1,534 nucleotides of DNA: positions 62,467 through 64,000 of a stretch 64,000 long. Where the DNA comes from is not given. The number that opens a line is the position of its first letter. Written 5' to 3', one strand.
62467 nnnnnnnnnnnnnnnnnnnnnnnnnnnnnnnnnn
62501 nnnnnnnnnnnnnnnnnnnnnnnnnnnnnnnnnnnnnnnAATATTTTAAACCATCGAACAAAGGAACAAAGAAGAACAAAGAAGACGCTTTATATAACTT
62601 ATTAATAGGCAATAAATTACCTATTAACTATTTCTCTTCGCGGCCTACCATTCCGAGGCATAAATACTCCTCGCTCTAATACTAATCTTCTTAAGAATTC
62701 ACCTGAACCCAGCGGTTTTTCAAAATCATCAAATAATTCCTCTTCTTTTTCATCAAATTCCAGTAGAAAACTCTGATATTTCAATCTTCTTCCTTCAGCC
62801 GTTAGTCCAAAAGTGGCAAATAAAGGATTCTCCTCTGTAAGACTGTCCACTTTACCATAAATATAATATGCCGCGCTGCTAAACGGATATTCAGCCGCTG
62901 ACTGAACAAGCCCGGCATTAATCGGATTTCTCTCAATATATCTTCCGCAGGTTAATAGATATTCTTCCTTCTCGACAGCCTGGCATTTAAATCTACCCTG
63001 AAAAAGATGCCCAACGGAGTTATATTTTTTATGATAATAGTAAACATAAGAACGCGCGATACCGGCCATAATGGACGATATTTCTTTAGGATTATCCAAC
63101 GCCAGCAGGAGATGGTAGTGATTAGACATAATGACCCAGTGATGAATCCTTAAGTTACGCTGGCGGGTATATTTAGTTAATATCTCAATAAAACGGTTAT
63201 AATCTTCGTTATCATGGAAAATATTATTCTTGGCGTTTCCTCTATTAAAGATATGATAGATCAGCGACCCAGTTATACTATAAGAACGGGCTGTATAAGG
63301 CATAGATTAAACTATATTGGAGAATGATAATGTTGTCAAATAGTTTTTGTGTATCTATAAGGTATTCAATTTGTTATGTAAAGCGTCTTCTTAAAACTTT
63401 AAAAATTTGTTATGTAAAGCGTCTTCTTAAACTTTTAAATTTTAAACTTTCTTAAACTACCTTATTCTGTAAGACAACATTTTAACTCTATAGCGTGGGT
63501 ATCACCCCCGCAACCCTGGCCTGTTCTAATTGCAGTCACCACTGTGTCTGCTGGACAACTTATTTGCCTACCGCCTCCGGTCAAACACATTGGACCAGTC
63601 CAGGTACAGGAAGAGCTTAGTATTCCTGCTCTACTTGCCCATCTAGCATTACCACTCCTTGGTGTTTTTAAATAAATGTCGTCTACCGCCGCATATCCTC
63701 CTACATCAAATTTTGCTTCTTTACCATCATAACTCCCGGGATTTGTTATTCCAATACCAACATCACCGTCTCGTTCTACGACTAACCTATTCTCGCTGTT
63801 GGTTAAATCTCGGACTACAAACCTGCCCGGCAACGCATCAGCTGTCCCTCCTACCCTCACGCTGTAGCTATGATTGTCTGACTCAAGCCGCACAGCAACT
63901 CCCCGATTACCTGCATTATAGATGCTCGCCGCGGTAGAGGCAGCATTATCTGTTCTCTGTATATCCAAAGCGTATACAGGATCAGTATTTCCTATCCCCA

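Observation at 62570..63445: RAYT/IS200-like HUH transposase flanked by inverted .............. motifs and tandem repeats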

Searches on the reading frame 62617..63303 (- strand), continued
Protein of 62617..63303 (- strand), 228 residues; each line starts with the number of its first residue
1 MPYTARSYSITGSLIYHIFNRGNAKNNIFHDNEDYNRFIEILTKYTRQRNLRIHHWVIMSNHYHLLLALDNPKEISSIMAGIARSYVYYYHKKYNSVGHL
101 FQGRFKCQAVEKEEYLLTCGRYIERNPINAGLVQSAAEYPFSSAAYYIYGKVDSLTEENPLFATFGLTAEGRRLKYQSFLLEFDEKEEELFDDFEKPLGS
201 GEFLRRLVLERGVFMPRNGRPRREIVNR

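Call 43: fold_search(model_id=the predicted structure, library=pdb)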
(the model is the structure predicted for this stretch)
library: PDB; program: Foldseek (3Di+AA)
matches with E <= 10: 1412; with E <= 0.001: 26
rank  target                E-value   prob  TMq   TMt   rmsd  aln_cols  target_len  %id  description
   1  4er8_A                2.8e-08  1.00  0.52  0.70   3.5       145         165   21  Structure of the REP associates tyrosine transposase bound to a REP hairpin (released 2012-08-15)
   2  2vjv_A                8.8e-06  1.00  0.37  0.63   2.6       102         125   15  Crystal structure of the IS608 transposase in complex with left end 26-mer DNA hairpin and a 6-mer DNA representing th (released 2008-02-19)
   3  2xqc_D                9.9e-06  1.00  0.37  0.60   2.8       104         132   20  DEINOCOCCUS RADIODURANS ISDRA2 TRANSPOSASE COMPLEXED WITH LEFT END RECOGNITION AND CLEAVAGE SITE AND ZN (released 2010-10-13)
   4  2xma_B                1.2e-05  1.00  0.37  0.59   2.8       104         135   20  DEINOCOCCUS RADIODURANS ISDRA2 TRANSPOSASE RIGHT END DNA COMPLEX (released 2010-10-13)
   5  2xo6_D                1.7e-05  1.00  0.37  0.63   2.7       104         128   20  DEINOCOCCUS RADIODURANS ISDRA2 TRANSPOSASE Y132F MUTANT COMPLEXED WITH LEFT END RECOGNITION AND CLEAVAGE SITE (released 2010-10-13)
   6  2xo6_A                1.8e-05  1.00  0.37  0.59   2.9       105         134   21  DEINOCOCCUS RADIODURANS ISDRA2 TRANSPOSASE Y132F MUTANT COMPLEXED WITH LEFT END RECOGNITION AND CLEAVAGE SITE (released 2010-10-13)
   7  2xm3_B                2.0e-05  1.00  0.37  0.60   4.2       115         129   20  Deinococcus radiodurans ISDra2 Transposase Left end DNA complex (released 2010-10-13)
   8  2xma_E                2.0e-05  1.00  0.38  0.59   7.6       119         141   21  DEINOCOCCUS RADIODURANS ISDRA2 TRANSPOSASE RIGHT END DNA COMPLEX (released 2010-10-13)
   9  2xma_A                2.4e-05  1.00  0.36  0.57   3.2       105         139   21  DEINOCOCCUS RADIODURANS ISDRA2 TRANSPOSASE RIGHT END DNA COMPLEX (released 2010-10-13)
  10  2xm3_D                2.6e-05  1.00  0.37  0.61   2.9       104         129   23  Deinococcus radiodurans ISDra2 Transposase Left end DNA complex (released 2010-10-13)
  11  2xm3_A                4.4e-05  1.00  0.36  0.61   3.2       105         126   21  Deinococcus radiodurans ISDra2 Transposase Left end DNA complex (released 2010-10-13)
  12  2vic_A                4.4e-05  1.00  0.38  0.55   9.7       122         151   19  CRYSTAL STRUCTURE OF THE ISHP608 TRANSPOSASE IN COMPLEX with Left end 26- mer DNA and manganese (released 2008-02-19)
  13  2xm3_C                4.6e-05  1.00  0.37  0.62   2.7       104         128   21  Deinococcus radiodurans ISDra2 Transposase Left end DNA complex (released 2010-10-13)
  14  2a6m_B                5.5e-05  1.00  0.38  0.55   8.8       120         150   18  Crystal Structure of the ISHp608 Transposase (released 2005-10-25)
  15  2a6m_A                5.9e-05  1.00  0.36  0.60   2.7       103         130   16  Crystal Structure of the ISHp608 Transposase (released 2005-10-25)
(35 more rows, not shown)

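Call 63: find_encoding_contigs(protein=P0079, flank=2500, max_places=10)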
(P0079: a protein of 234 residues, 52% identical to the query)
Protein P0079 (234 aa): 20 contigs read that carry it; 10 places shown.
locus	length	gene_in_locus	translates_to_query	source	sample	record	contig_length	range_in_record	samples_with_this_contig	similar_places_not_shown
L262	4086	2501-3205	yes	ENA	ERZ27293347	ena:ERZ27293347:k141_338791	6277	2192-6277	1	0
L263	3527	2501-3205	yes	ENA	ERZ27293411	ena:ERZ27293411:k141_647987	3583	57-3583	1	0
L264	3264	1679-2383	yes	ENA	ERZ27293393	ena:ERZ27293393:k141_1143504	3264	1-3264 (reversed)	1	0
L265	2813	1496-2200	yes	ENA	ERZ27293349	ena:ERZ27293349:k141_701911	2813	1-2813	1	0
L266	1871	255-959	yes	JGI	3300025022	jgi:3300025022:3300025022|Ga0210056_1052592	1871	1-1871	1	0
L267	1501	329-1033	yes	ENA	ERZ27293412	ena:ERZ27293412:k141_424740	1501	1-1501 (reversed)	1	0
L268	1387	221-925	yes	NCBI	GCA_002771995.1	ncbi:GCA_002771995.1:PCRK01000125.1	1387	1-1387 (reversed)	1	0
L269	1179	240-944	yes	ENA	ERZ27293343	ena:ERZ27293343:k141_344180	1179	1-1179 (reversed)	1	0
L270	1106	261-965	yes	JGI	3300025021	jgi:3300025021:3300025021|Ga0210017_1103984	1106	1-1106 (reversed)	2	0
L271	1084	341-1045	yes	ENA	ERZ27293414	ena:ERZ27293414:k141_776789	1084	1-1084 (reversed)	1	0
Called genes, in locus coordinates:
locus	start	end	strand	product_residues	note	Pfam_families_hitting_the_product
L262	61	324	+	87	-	-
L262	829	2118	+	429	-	PF00078:RVT_1, PF08388:GIIM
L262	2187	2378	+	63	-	-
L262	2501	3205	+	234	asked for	PF01797:Y1_Tnp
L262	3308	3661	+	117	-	-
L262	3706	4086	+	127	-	?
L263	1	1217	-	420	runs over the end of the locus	PF13546:DDE_5, PF01609:DDE_Tnp_1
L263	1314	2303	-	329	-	PF13384:HTH_23 (faint), PF13936:HTH_38, PF00665:rve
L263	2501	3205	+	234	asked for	PF01797:Y1_Tnp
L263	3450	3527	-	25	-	?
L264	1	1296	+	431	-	?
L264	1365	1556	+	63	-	-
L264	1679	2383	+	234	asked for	PF01797:Y1_Tnp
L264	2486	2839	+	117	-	-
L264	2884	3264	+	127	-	?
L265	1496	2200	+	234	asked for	PF01797:Y1_Tnp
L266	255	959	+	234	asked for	PF01797:Y1_Tnp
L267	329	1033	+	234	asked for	PF01797:Y1_Tnp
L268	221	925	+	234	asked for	PF01797:Y1_Tnp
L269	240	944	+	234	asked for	PF01797:Y1_Tnp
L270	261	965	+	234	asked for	PF01797:Y1_Tnp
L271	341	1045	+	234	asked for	PF01797:Y1_Tnp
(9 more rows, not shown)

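Call 64: find_encoding_contigs(protein=P0033, flank=2500, max_places=10)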
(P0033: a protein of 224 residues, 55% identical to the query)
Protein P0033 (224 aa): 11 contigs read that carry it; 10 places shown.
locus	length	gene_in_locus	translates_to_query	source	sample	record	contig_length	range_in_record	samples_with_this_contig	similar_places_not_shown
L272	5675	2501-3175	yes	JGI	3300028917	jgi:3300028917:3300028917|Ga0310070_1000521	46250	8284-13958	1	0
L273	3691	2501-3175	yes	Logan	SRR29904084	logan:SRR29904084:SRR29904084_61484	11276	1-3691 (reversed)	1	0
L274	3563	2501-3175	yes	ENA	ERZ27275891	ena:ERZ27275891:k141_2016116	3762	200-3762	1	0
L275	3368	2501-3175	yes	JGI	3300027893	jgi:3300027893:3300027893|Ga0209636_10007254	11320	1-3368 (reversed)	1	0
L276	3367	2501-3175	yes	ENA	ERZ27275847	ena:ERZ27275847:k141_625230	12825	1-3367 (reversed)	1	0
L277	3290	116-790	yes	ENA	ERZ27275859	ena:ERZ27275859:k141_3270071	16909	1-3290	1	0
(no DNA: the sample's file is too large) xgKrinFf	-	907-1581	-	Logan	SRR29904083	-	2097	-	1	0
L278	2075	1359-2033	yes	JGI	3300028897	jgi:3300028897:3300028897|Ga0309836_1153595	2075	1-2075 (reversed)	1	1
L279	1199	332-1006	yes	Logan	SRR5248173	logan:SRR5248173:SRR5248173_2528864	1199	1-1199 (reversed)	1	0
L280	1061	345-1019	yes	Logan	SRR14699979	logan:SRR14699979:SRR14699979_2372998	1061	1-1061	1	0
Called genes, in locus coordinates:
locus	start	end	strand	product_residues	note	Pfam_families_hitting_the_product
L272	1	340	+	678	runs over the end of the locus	PF06452:CBM9_1 (weak)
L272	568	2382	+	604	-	PF00664:ABC_membrane, PF00005:ABC_tran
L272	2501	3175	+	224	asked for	PF01797:Y1_Tnp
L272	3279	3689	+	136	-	-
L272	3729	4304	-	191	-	PF16743:PliI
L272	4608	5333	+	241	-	-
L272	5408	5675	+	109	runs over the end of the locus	PF20116:DUF6506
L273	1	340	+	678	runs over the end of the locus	PF06452:CBM9_1 (weak)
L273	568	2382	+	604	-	PF00664:ABC_membrane, PF00005:ABC_tran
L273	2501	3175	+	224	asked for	PF01797:Y1_Tnp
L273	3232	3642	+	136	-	-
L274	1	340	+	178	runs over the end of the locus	?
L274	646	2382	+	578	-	PF00664:ABC_membrane, PF00005:ABC_tran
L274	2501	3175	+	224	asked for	PF01797:Y1_Tnp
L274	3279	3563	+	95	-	?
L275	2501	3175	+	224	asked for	PF01797:Y1_Tnp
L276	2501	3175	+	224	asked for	PF01797:Y1_Tnp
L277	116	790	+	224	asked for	PF01797:Y1_Tnp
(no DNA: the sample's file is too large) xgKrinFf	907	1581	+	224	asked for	PF01797:Y1_Tnp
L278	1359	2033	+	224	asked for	PF01797:Y1_Tnp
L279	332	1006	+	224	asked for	PF01797:Y1_Tnp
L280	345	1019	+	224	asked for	PF01797:Y1_Tnp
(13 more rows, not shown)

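Call 72: search_protein_representatives(protein=window:62617-63303:-)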
Query: 228 residues. Proteins with E-value up to 0.001 (for the whole library): 28488; up to 1e-10: 11713; up to 1e-30: 94. The best 150 are listed.
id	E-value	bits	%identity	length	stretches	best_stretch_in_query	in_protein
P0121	1.1e-64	234.5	49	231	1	1-221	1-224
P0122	5.3e-50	186.5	56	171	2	1-135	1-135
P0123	6.6e-50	186.2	61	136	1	1-129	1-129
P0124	6.2e-47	176.4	58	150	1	79-223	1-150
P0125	1.2e-46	175.4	40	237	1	1-222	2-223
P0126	1.6e-46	175.1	43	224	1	1-225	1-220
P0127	3.0e-46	174.2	48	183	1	5-163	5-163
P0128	1.3e-44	168.8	52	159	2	111-222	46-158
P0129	3.2e-44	167.6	40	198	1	1-192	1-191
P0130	1.2e-42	162.4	42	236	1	10-212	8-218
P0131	1.6e-42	162.0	38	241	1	1-211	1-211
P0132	7.5e-42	159.8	39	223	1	2-224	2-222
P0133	1.5e-41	158.8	47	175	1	59-217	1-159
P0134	2.7e-41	158.0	37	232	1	12-224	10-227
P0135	2.9e-41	157.9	38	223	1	2-218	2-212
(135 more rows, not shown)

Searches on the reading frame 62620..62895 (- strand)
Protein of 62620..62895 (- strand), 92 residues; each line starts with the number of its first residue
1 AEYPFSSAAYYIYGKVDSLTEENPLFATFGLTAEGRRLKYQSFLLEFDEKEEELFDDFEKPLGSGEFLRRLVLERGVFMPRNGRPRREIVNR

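Call 50: search_protein_families(library=pfam, proteins=[window:62620-62895:-], max_evalue=10)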
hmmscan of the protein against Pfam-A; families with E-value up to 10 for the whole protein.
seq(92 aa): 0 families

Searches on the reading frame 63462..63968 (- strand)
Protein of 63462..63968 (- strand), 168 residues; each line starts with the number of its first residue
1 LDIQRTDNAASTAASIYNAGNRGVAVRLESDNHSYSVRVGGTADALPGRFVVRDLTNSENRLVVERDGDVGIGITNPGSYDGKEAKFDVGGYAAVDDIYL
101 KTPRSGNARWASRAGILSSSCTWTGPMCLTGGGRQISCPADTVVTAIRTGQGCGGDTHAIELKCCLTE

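Call 3: search_protein_families(library=pfam, proteins=[window:63462-63968:-], max_evalue=0.01)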
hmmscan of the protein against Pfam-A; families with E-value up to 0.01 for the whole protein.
window:63462-63968:- (168 aa): 0 families

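Call 4: search_protein_families(library=ncbifam, proteins=[window:63462-63968:-], max_evalue=0.01)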
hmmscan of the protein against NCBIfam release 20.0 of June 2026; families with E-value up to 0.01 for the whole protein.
window:63462-63968:- (168 aa): 0 families

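Call 50: search_protein_families(library=pfam, proteins=[window:63462-63968:-], max_evalue=10)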
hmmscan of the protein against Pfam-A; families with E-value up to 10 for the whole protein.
window:63462-63968:- (168 aa): 2 families
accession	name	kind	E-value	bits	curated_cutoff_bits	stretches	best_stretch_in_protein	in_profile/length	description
PF25181.1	Phage_Bbp19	-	0.23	11.8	25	1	8-29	28-49/61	Bbp19-like phage protein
PF06954.16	Resistin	-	0.64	11.1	25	1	132-164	39-71/88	Resistin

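Call 75: find_encoding_contigs(protein=window:63462-63968:-, flank=3000, max_places=8)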
Protein window:63462-63968:- (168 aa): no gene with exactly this product is on record in the collection.
